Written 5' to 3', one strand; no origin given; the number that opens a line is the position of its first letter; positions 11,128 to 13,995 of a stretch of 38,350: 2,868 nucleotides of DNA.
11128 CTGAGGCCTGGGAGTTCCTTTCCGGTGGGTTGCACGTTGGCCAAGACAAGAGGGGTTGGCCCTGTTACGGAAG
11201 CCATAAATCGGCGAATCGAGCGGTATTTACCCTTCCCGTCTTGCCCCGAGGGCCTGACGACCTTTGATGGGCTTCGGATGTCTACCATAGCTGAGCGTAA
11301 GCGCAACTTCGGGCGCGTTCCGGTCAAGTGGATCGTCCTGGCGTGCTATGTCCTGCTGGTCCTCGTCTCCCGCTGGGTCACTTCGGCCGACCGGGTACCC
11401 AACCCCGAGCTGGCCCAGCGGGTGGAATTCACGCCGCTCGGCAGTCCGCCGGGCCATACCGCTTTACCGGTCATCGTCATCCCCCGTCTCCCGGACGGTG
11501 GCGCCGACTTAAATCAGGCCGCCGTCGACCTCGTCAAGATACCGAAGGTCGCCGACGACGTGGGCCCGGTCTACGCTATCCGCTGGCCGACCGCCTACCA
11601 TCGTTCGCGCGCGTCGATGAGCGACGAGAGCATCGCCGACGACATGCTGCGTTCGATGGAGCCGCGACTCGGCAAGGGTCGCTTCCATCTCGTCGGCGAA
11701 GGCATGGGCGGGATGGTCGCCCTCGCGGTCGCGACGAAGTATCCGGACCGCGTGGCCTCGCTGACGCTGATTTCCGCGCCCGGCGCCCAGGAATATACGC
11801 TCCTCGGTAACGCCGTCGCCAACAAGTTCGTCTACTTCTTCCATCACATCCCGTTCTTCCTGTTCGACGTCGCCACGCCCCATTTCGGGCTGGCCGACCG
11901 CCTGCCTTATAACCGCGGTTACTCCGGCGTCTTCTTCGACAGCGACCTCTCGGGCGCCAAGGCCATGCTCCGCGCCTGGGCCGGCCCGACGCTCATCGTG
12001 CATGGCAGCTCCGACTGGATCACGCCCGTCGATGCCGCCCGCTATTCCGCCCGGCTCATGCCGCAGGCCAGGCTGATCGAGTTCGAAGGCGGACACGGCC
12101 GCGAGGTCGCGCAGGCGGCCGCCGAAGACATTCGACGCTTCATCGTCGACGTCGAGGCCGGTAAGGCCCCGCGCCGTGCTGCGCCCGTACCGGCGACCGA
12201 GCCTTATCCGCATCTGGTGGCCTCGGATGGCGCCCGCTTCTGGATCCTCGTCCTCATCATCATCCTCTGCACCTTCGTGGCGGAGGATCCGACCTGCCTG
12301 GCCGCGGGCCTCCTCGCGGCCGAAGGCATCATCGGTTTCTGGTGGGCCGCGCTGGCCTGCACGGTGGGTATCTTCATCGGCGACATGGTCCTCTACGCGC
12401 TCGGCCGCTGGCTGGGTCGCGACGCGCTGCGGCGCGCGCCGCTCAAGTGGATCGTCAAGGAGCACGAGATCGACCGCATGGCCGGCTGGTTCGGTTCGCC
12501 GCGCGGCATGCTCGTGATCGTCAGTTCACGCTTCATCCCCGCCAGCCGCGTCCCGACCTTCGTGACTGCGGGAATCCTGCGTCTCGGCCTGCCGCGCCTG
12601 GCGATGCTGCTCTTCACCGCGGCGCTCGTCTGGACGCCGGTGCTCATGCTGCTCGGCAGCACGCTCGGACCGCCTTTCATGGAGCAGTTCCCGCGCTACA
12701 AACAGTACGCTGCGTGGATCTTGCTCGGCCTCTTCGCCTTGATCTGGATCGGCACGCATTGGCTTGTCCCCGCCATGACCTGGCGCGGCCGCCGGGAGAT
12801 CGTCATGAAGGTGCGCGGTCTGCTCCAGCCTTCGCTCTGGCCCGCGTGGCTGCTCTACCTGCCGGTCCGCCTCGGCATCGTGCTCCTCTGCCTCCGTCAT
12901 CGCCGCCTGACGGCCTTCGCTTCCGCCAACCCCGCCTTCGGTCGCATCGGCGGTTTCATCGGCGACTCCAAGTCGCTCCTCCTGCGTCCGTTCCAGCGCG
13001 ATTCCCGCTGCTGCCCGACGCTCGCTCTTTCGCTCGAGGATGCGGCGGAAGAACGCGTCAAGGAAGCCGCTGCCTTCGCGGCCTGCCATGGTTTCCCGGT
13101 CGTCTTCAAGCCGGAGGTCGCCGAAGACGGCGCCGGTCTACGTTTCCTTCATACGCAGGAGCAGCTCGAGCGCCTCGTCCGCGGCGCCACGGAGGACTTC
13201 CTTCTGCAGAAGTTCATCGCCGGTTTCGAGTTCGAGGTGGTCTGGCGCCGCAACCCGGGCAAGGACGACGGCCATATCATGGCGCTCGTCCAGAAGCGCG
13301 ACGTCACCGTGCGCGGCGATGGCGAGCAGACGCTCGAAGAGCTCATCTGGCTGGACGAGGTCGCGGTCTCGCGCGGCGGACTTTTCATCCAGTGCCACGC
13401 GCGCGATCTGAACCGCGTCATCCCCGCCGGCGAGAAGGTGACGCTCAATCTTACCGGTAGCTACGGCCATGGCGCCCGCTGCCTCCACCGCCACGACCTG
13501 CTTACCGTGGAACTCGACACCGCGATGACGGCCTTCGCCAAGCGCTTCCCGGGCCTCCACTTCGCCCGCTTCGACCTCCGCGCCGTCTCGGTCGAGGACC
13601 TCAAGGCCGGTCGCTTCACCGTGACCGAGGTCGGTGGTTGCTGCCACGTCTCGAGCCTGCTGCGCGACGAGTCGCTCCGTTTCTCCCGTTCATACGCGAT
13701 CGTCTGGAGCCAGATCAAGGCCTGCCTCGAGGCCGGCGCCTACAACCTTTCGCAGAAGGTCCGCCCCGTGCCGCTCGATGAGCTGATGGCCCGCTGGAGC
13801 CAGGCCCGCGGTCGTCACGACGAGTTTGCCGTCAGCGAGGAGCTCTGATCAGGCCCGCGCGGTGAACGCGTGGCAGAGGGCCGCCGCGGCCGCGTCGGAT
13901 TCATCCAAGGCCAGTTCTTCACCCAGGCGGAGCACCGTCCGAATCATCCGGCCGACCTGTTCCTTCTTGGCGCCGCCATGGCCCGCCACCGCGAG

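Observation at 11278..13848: Single ORF fusing an alpha/beta-hydrolase fold, a DedA/VTT membrane domain and an ATP-grasp ligase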

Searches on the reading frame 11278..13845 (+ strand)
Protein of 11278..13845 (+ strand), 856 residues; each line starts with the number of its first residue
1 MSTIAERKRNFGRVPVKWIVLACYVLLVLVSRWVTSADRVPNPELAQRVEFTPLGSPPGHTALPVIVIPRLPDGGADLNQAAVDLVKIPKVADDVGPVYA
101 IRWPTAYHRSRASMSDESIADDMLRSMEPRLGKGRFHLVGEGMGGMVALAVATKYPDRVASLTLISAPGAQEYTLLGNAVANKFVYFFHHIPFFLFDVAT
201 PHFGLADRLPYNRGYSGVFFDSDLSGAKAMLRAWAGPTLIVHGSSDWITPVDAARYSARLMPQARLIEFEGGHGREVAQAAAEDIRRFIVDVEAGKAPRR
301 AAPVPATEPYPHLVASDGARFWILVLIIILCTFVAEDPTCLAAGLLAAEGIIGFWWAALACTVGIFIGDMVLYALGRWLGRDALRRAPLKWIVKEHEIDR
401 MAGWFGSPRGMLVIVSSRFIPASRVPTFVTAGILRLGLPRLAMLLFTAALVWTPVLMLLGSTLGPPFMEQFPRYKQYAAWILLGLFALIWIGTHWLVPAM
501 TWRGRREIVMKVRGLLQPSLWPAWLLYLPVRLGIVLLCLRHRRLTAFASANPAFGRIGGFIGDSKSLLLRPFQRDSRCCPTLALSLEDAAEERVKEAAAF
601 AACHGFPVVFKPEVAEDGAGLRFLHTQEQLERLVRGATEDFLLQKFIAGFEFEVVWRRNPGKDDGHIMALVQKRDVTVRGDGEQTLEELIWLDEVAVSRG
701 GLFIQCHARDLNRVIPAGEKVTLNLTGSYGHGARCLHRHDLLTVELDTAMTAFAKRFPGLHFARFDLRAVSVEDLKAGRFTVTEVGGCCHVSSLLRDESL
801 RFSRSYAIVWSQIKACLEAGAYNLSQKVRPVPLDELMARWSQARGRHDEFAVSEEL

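Call 3: search_protein_families(library=pfam, proteins=[window:11278-13845:+], max_evalue=1)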
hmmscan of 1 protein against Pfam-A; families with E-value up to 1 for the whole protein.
window:11278-13845:+ (856 aa): 11 families
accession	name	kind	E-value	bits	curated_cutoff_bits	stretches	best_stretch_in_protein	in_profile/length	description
PF00561.26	Abhydrolase_1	-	1.1e-16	61.7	25.8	2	112-170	48-107/245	alpha/beta hydrolase fold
PF09335.16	VTT_dom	-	1.6e-15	58.1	33.9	1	345-461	6-122/123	VTT domain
PF12146.15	Hydrolase_4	-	1.1e-05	25.3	27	1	126-167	68-109/239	Serine aminopeptidase, S33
PF02786.22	CPSase_L_D2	-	0.0002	21.4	19.8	1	589-639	22-72/211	Carbamoyl-phosphate synthase L chain, ATP binding domain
PF00975.26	Thioesterase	-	0.00041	21.1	26.4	1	93-158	25-90/226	Thioesterase domain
PF12697.13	Abhydrolase_6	-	0.00061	21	26.3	1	97-273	29-204/217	Alpha/beta hydrolase family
PF00756.26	Esterase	-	0.0045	17.2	22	1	133-167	115-148/251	Putative esterase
PF08386.16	Abhydrolase_4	-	0.046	14.3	21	1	236-291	35-93/103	TAP-like protein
PF03959.19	FSH1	-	0.13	12.4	21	1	231-273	156-199/211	Serine hydrolase (FSH1)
PF23331.1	VWC2L_C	-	0.2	12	27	1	706-723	2-17/42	VWC2L, C-terminal domain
PF09752.15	ABHD18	-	0.21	11.1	21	1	123-169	165-210/351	Alpha/beta hydrolase domain containing 18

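Call 4: search_protein_families(library=ncbifam, proteins=[window:11278-13845:+], max_evalue=1)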
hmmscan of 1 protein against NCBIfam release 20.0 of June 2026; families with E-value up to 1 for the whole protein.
window:11278-13845:+ (856 aa): 46 families (the best 25 are shown)
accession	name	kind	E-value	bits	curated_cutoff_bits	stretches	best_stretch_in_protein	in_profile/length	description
NF052604.1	UndecprPTUtpABac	equivalog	3.2e-15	56.7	250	1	343-483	38-177/198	undecaprenyl phosphate transporter UptA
NF051488.1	bifunc_PcaDC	exception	1.6e-11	44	390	2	113-167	58-111/375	bifunctional 3-oxoadipate enol-lactonase/4-carboxymuconolactone decarboxylase PcaDC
NF052610.1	macro_16_ester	equivalog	2e-11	43.8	420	2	105-167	66-127/281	alpha/beta fold macrolide esterase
NF052605.1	UndecprPTUptAStph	equivalog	1.2e-10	41.7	300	1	322-481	18-180/197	undecaprenyl phosphate transporter UptA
NF011457.0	PRK14875.1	equivalog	5.8e-10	38.7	307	1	112-169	177-233/372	acetoin dehydrogenase dihydrolipoyllysine-residue acetyltransferase subunit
TIGR02427.1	protocat_pcaD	equivalog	2.5e-09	36.9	255.85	2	113-166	59-111/251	3-oxoadipate enol-lactonase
NF033124.1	estX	equivalog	2.7e-09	36.5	600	1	105-167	66-127/280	macrolide esterase EstX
NF041759.1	mac_hydro_EstT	equivalog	1.9e-08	33.8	450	2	118-167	78-126/278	macrolide hydrolase EstT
NF053683.1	esterase_mleBRB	exception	4.5e-08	33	585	2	105-166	66-126/280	BRB family alpha/beta fold macrolide esterase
TIGR03611.1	RutD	equivalog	5.3e-07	29.3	238.5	1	117-167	64-113/258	pyrimidine utilization protein D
NF053693.1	esterase_mleCBF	exception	1.4e-06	27.9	564.5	1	134-167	94-127/279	CBF family alpha/beta fold macrolide esterase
NF045632.1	hydroxlase_HsaD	equivalog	1.5e-06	27.4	400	1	122-169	92-139/290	4,5:9,10-diseco-3-hydroxy-5,9,17-trioxoandrosta-1(10),2-diene-4-oate hydrolase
NF058673.1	LipAdnlyCyLipJMY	equivalog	2.2e-06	26.7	800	2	227-274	217-264/449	bifunctional lipase/adenylate cyclase LipJ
NF053684.1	esterase_mleBCA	exception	5.4e-06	25.8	570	1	134-166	94-126/281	BCA family alpha/beta fold macrolide esterase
TIGR03343.1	biphenyl_bphD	equivalog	6.2e-06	25.6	462.15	1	129-179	96-145/282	2-hydroxy-6-oxo-6-phenylhexa-2,4-dienoate hydrolase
NF052614.1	AB_fold_OlsI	equivalog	1.8e-05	24.4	385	1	133-171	88-126/272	ornithine lipid biosynthesis O-acyltransferase OlsI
NF010623.0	PRK14016.1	subfamily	2.9e-05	22.4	877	1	594-691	238-333/871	cyanophycin synthetase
TIGR02068.2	cya_phycin_syn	equivalog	7.3e-05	21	850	1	593-700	236-341/862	cyanophycin synthetase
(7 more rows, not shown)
